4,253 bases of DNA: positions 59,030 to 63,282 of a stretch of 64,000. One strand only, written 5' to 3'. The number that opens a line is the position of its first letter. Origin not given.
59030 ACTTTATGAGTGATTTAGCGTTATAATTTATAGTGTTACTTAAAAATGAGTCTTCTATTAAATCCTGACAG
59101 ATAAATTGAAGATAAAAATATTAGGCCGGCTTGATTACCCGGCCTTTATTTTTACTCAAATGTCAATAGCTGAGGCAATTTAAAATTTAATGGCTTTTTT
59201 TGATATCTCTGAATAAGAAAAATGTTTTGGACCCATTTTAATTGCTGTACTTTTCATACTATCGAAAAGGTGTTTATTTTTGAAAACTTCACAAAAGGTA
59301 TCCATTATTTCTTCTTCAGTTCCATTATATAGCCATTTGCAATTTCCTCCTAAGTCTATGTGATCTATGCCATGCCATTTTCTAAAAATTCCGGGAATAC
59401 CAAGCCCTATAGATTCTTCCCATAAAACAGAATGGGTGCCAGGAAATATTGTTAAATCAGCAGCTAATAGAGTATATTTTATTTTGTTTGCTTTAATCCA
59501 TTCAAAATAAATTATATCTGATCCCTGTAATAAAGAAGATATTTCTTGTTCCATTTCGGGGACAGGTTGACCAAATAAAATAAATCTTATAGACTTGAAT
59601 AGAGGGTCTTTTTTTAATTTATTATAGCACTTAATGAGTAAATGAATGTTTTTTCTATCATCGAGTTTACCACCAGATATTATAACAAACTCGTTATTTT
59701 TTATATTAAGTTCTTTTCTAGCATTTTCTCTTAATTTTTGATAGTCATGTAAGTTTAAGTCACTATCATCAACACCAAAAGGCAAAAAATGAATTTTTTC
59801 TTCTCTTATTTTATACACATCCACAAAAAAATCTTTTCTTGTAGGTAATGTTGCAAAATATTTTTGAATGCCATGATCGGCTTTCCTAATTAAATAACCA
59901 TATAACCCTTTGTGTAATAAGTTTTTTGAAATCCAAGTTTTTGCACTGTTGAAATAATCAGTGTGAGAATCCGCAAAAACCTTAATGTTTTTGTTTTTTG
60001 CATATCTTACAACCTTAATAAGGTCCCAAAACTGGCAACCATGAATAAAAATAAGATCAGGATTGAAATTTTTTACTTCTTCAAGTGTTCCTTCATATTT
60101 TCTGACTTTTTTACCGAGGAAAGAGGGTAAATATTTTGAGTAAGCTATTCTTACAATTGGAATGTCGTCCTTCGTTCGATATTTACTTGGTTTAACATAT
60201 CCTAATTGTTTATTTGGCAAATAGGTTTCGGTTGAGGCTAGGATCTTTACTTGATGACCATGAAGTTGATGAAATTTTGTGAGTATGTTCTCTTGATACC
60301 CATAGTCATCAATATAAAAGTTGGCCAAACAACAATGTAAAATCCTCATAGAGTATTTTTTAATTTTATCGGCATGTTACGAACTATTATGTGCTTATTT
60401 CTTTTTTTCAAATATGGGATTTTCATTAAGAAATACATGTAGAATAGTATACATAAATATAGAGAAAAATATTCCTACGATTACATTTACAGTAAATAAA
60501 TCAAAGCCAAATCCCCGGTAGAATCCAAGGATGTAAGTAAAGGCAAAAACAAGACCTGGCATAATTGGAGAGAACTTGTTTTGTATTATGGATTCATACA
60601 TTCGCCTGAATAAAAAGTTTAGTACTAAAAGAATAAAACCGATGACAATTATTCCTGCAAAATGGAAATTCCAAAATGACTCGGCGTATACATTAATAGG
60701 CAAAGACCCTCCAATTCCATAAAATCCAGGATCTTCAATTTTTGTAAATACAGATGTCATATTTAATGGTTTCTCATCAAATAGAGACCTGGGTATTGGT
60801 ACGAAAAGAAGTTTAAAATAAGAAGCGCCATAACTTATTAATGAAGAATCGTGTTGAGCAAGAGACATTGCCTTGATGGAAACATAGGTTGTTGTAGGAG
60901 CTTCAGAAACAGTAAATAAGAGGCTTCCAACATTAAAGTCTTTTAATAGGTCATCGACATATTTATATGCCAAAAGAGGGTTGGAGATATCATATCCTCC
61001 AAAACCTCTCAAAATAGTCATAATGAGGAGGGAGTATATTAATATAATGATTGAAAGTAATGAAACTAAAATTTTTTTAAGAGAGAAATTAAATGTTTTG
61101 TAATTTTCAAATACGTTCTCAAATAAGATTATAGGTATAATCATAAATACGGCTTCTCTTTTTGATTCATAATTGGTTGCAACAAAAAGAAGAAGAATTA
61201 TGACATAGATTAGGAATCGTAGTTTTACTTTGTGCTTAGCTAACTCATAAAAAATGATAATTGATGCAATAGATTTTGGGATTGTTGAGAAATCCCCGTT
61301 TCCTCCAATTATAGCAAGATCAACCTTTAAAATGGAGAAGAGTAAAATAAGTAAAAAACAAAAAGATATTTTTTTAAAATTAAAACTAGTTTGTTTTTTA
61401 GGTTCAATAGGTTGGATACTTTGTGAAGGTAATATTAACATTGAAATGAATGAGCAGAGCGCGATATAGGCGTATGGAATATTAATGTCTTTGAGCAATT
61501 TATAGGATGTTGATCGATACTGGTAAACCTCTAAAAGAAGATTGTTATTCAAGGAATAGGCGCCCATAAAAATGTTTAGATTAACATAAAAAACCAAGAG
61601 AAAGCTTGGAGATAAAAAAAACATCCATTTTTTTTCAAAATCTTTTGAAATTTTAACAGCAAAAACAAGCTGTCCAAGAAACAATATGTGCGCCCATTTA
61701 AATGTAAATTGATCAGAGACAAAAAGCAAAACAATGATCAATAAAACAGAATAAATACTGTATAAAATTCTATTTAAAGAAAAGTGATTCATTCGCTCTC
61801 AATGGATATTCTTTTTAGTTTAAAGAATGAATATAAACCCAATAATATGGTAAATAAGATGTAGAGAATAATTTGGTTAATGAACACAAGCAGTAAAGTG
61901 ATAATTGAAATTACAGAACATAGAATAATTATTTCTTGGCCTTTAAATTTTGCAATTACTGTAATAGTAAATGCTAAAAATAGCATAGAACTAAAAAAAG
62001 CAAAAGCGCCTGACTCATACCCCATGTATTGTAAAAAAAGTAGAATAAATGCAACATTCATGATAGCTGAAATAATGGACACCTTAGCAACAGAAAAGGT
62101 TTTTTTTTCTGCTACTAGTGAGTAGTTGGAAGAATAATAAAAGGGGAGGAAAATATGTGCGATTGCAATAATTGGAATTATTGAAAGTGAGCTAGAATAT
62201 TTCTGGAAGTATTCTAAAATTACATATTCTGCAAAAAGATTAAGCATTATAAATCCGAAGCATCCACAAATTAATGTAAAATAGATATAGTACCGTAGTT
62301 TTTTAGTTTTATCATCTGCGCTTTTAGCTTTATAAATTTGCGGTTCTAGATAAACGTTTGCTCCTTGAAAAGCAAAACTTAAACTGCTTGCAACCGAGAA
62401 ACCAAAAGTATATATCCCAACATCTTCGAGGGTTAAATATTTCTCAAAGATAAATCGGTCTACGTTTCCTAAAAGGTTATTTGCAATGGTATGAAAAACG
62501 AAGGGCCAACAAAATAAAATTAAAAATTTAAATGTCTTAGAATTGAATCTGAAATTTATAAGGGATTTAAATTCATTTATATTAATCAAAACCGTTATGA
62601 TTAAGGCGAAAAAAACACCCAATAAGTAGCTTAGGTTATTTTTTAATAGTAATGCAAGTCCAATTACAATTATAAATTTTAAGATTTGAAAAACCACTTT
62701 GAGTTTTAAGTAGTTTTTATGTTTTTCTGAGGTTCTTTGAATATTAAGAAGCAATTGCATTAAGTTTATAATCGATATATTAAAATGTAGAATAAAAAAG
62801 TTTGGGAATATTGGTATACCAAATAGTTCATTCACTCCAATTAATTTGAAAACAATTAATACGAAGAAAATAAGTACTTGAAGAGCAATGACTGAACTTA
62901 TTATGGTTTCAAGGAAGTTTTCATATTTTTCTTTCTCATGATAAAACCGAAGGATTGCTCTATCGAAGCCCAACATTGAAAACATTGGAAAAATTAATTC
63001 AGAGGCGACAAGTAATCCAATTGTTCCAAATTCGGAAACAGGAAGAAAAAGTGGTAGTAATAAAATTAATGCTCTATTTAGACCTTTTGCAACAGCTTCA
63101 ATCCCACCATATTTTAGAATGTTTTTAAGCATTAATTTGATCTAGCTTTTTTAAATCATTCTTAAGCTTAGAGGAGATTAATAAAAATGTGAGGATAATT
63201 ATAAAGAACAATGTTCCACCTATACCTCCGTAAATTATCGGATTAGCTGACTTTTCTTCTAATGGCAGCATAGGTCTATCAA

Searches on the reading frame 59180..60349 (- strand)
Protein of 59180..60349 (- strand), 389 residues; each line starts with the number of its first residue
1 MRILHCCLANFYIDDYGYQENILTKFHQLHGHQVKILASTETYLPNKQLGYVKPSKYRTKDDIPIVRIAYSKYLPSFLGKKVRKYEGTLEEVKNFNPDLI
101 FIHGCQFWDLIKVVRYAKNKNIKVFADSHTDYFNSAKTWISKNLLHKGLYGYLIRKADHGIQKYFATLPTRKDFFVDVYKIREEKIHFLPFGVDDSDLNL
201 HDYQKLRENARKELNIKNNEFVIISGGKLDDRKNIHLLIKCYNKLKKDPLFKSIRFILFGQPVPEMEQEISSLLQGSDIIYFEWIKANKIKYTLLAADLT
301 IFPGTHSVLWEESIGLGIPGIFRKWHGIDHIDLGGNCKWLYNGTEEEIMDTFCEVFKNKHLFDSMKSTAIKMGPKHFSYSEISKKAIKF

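Call 64: search_protein_families(library=pfam, proteins=[window:59180-60349:-], max_evalue=0.000001)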
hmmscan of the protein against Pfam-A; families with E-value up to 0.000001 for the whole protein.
window:59180-60349:- (389 aa): 2 families
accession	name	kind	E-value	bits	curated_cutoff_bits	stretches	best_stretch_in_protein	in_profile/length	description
PF00534.26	Glycos_transf_1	-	2.1e-10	40.8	26.4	1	207-316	2-107/172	Glycosyl transferases group 1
PF13439.12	Glyco_transf_4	-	1.2e-07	32.4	28.5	1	30-196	18-169/170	Glycosyltransferase Family 4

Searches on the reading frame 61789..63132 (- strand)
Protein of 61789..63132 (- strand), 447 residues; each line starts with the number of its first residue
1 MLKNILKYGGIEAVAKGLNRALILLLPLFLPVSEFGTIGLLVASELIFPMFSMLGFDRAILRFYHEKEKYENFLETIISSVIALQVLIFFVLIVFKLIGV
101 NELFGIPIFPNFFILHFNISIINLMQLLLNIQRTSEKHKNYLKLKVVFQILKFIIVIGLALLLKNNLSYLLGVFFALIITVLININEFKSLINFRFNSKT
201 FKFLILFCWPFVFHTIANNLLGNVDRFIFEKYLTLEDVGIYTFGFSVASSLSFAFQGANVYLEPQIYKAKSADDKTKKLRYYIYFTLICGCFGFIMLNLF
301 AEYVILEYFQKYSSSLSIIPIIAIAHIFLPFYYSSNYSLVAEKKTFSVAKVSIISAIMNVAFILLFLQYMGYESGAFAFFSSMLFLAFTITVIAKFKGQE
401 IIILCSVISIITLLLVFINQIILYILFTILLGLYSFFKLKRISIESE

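Call 64: search_protein_families(library=pfam, proteins=[window:61789-63132:-], max_evalue=0.000001)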
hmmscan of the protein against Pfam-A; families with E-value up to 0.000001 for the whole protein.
window:61789-63132:- (447 aa): 2 families
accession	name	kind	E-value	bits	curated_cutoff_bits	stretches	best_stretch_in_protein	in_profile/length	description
PF01943.22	Polysacc_synt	-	3.2e-15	56.7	28.2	1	3-251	3-254/274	Polysaccharide biosynthesis protein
PF13440.11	Polysacc_synt_3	-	4.8e-12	46.2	23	1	29-252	5-225/293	Polysaccharide biosynthesis protein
